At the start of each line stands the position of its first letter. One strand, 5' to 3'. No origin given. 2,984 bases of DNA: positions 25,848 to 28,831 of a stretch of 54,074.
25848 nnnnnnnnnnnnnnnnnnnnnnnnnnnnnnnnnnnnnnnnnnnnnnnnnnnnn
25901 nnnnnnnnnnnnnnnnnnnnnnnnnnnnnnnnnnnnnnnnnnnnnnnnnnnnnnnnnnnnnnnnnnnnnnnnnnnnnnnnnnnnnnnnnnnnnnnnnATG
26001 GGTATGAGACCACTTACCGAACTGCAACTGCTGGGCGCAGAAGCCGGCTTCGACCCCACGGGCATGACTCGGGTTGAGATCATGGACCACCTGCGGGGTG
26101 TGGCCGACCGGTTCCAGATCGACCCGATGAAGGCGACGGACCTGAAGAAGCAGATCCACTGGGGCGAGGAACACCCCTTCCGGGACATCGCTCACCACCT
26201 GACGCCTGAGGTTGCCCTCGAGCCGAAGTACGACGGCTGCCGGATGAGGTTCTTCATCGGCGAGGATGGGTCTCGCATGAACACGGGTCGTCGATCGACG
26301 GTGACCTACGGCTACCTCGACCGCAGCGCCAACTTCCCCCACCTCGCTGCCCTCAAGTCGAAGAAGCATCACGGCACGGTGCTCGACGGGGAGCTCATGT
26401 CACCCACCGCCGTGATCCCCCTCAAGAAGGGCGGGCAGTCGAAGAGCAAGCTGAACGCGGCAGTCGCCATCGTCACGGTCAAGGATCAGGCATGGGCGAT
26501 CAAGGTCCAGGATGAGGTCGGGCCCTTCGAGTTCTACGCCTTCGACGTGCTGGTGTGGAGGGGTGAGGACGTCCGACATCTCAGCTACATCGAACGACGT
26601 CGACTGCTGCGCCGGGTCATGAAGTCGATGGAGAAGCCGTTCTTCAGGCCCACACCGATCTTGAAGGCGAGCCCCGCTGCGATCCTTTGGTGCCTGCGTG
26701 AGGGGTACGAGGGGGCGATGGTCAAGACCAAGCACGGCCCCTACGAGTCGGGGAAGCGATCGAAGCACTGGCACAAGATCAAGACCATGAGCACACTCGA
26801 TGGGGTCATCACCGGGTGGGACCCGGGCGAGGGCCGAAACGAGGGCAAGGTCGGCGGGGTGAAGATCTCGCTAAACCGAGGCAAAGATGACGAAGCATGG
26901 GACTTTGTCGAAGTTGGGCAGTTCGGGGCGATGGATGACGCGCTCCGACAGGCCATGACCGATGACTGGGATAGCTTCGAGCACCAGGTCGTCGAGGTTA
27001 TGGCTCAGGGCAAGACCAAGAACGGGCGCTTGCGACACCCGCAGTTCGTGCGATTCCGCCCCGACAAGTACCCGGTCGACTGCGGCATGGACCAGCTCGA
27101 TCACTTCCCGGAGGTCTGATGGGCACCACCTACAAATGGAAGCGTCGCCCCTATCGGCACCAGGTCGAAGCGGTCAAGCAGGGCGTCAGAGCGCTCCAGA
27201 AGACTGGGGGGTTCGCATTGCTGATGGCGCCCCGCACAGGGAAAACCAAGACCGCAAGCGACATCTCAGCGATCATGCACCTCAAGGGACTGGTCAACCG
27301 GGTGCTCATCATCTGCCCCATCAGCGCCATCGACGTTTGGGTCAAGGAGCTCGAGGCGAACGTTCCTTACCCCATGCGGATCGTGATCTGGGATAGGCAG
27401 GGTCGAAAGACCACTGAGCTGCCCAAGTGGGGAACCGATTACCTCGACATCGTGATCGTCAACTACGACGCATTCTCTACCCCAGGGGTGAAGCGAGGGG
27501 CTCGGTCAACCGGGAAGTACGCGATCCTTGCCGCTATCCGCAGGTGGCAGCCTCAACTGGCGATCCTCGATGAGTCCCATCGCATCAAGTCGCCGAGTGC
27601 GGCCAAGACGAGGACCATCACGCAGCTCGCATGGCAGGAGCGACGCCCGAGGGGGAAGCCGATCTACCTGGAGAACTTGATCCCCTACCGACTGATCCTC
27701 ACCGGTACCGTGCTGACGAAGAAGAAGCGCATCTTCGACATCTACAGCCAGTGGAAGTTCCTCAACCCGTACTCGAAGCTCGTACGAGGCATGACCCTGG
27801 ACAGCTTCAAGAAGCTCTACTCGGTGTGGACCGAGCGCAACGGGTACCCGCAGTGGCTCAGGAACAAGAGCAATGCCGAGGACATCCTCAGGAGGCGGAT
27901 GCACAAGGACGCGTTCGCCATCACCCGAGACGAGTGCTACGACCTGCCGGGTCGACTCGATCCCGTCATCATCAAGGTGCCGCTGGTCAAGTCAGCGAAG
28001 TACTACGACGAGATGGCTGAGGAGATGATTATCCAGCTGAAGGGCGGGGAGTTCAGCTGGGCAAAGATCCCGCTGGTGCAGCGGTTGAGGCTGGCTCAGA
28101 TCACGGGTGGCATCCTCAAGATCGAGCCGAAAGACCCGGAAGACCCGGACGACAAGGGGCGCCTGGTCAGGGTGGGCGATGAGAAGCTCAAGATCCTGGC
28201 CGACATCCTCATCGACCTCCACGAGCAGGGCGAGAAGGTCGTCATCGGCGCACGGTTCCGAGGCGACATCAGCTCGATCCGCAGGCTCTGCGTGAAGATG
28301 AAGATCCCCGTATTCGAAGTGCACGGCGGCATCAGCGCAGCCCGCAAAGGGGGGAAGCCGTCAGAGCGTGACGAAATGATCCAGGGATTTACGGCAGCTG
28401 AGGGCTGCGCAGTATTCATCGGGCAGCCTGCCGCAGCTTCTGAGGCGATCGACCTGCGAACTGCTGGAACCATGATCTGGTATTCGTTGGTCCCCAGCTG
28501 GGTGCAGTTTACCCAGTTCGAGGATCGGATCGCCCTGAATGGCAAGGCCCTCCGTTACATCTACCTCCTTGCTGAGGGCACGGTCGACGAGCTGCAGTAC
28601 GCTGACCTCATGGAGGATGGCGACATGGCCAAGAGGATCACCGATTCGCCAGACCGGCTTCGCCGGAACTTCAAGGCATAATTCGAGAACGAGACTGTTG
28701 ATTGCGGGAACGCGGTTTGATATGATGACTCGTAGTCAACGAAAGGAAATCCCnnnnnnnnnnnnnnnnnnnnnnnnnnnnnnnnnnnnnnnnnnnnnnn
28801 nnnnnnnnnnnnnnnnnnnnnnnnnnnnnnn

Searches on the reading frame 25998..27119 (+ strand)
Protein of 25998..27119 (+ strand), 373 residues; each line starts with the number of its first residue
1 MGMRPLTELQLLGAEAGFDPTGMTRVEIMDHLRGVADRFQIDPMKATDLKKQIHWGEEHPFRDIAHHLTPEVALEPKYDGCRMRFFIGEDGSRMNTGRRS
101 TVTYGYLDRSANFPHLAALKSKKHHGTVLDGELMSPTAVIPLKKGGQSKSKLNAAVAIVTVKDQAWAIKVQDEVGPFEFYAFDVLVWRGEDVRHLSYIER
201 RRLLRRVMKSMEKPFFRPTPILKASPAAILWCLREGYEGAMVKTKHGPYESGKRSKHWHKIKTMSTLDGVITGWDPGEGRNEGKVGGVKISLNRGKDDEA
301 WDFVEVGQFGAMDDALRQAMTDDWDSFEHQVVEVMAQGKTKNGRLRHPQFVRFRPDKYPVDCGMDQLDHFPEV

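Call 12: search_protein_families(library=phrogs, proteins=[window:25998-27119:+], max_evalue=0.001)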
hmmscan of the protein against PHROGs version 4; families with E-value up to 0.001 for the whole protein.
window:25998-27119:+ (373 aa): 2 families
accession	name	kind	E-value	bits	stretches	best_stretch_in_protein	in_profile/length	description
phrog_114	-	DNA, RNA and nucleotide metabolism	1.1e-50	173.9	1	41-357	221-501/634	ATP-dependent DNA ligase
phrog_30362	-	DNA, RNA and nucleotide metabolism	6e-11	43.5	1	236-354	15-134/144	DNA ligase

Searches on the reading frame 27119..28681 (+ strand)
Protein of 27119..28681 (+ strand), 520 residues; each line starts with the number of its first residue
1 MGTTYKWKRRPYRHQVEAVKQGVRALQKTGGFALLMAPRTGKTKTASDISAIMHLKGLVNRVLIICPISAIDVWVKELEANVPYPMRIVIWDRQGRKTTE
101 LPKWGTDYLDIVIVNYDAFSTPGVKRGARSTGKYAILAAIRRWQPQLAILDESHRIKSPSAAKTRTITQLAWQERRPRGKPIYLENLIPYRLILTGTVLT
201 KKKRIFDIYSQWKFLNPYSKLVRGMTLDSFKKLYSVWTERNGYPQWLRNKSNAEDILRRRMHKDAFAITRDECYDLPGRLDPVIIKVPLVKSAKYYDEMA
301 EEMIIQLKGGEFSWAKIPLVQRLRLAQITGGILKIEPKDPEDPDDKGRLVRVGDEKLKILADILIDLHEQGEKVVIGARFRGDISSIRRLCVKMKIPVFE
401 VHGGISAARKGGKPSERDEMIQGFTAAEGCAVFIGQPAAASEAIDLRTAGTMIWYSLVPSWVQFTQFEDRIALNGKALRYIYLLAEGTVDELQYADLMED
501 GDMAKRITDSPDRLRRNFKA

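Call 12: search_protein_families(library=phrogs, proteins=[window:27119-28681:+], max_evalue=0.001)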
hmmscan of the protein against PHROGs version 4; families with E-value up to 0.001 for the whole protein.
window:27119-28681:+ (520 aa): 4 families
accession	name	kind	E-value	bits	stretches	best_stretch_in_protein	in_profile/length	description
phrog_62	-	DNA, RNA and nucleotide metabolism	7.9e-87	293.1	1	5-514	691-1139/1881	DNA helicase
phrog_16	-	DNA, RNA and nucleotide metabolism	5.3e-11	42.4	1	9-466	271-578/986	DNA helicase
phrog_29996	-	unknown function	2.4e-07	30.1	0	30-175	741-868/1189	-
phrog_21391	-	DNA, RNA and nucleotide metabolism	5.5e-05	21.4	1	14-217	896-1096/2021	DNA helicase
